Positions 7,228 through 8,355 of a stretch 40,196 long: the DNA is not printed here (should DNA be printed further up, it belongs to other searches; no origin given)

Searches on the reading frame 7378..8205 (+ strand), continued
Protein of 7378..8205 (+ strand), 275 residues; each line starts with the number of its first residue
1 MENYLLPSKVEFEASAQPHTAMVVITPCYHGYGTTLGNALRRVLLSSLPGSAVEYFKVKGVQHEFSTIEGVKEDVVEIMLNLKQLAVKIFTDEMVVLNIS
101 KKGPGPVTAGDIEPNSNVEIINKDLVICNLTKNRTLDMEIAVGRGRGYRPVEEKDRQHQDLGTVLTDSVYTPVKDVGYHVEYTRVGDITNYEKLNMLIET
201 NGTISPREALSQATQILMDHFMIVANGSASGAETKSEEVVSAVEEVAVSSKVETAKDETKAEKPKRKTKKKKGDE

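Call 51: find_encoding_contigs(protein=P0008, flank=10000, max_places=1)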
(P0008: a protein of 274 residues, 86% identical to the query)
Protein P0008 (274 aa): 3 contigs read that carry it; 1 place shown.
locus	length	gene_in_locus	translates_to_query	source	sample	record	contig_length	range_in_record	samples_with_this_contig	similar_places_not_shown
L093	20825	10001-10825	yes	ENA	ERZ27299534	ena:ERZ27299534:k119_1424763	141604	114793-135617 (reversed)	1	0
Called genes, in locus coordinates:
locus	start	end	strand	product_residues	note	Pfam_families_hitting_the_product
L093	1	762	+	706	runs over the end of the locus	-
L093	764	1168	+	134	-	PF11969:DcpS_C, PF01230:HIT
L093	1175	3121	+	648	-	PF01935:DUF87 (weak), PF10412:TrwB_AAD_bind, PF12696:TraG-D_C (faint)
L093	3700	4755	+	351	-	PF02540:NAD_synthase (faint), PF03054:tRNA_Me_trans, PF20259:tRNA_Me_trans_M, PF20258:tRNA_Me_trans_C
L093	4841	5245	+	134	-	-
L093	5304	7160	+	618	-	PF01411:tRNA-synt_2c, PF07973:tRNA_SAD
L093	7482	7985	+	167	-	PF04138:GtrA_DPMS_TM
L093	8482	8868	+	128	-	PF00416:Ribosomal_S13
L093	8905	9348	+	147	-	PF00411:Ribosomal_S11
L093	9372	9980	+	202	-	PF00163:Ribosomal_S4, PF01479:S4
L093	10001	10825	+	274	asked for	PF01193:RNA_pol_L, PF13656:RNA_pol_L_2 (faint), PF01000:RNA_pol_A_bac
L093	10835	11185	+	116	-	PF01196:Ribosomal_L17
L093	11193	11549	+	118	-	PF00572:Ribosomal_L13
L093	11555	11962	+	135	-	PF00380:Ribosomal_S9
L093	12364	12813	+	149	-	PF00578:AhpC-TSA, PF08534:Redoxin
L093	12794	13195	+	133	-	PF00472:RF-1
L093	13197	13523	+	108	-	-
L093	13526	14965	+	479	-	PF01943:Polysacc_synt, PF03023:MurJ (weak), PF13440:Polysacc_synt_3, PF01554:MatE (weak)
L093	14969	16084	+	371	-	PF13439:Glyco_transf_4, PF13477:Glyco_trans_4_2, PF13579:Glyco_trans_4_4, PF00534:Glycos_transf_1, PF13692:Glyco_trans_1_4, PF13524:Glyco_trans_1_2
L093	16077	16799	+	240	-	PF00535:Glycos_transf_2, PF10111:Glyco_tranf_2_2, PF13641:Glyco_tranf_2_3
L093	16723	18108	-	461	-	PF04932:Wzy_C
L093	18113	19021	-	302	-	PF00551:Formyl_trans_N, PF02911:Formyl_trans_C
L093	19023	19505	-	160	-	PF01327:Pep_deformylase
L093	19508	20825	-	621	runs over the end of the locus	PF17764:PriA_3primeBD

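Call 52: find_encoding_contigs(protein=P0019, flank=10000, max_places=1)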
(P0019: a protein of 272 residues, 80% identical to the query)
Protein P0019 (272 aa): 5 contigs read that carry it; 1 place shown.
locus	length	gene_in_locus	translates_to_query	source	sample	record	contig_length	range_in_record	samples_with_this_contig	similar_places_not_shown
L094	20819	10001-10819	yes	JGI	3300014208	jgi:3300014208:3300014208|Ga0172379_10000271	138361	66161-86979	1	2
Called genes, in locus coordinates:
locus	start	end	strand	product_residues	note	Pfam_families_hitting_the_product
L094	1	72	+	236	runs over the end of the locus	PF13482:RNase_H_2, PF10108:DNA_pol_B_exo2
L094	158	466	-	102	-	-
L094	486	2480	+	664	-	PF01935:DUF87 (weak), PF10412:TrwB_AAD_bind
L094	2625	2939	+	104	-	PF23477:zf_Tbcl_2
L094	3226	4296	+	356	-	PF02540:NAD_synthase (faint), PF03054:tRNA_Me_trans, PF20259:tRNA_Me_trans_M, PF20258:tRNA_Me_trans_C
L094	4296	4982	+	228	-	-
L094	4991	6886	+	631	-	PF01411:tRNA-synt_2c, PF07973:tRNA_SAD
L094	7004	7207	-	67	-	-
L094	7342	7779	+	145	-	PF04138:GtrA_DPMS_TM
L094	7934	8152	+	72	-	PF01176:eIF-1a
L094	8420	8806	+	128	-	PF00416:Ribosomal_S13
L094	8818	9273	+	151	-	PF00411:Ribosomal_S11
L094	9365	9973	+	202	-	PF00163:Ribosomal_S4, PF01479:S4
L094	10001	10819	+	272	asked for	PF01193:RNA_pol_L, PF13656:RNA_pol_L_2 (faint), PF01000:RNA_pol_A_bac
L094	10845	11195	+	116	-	PF01196:Ribosomal_L17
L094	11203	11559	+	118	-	PF00572:Ribosomal_L13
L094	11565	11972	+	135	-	PF00380:Ribosomal_S9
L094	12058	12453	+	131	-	PF00472:RF-1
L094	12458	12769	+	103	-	-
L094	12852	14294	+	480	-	PF01943:Polysacc_synt, PF13440:Polysacc_synt_3, PF03023:MurJ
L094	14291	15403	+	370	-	PF13439:Glyco_transf_4, PF13579:Glyco_trans_4_4, PF13477:Glyco_trans_4_2 (weak), PF00534:Glycos_transf_1, PF13692:Glyco_trans_1_4, PF13524:Glyco_trans_1_2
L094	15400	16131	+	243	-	PF00535:Glycos_transf_2, PF10111:Glyco_tranf_2_2, PF13641:Glyco_tranf_2_3 (weak)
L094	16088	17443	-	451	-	-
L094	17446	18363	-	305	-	PF00551:Formyl_trans_N, PF02911:Formyl_trans_C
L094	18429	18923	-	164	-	PF01327:Pep_deformylase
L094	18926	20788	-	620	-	PF17764:PriA_3primeBD, PF18319:Zn_ribbon_PriA (weak)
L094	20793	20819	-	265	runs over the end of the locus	PF02900:LigB, PF01875:Memo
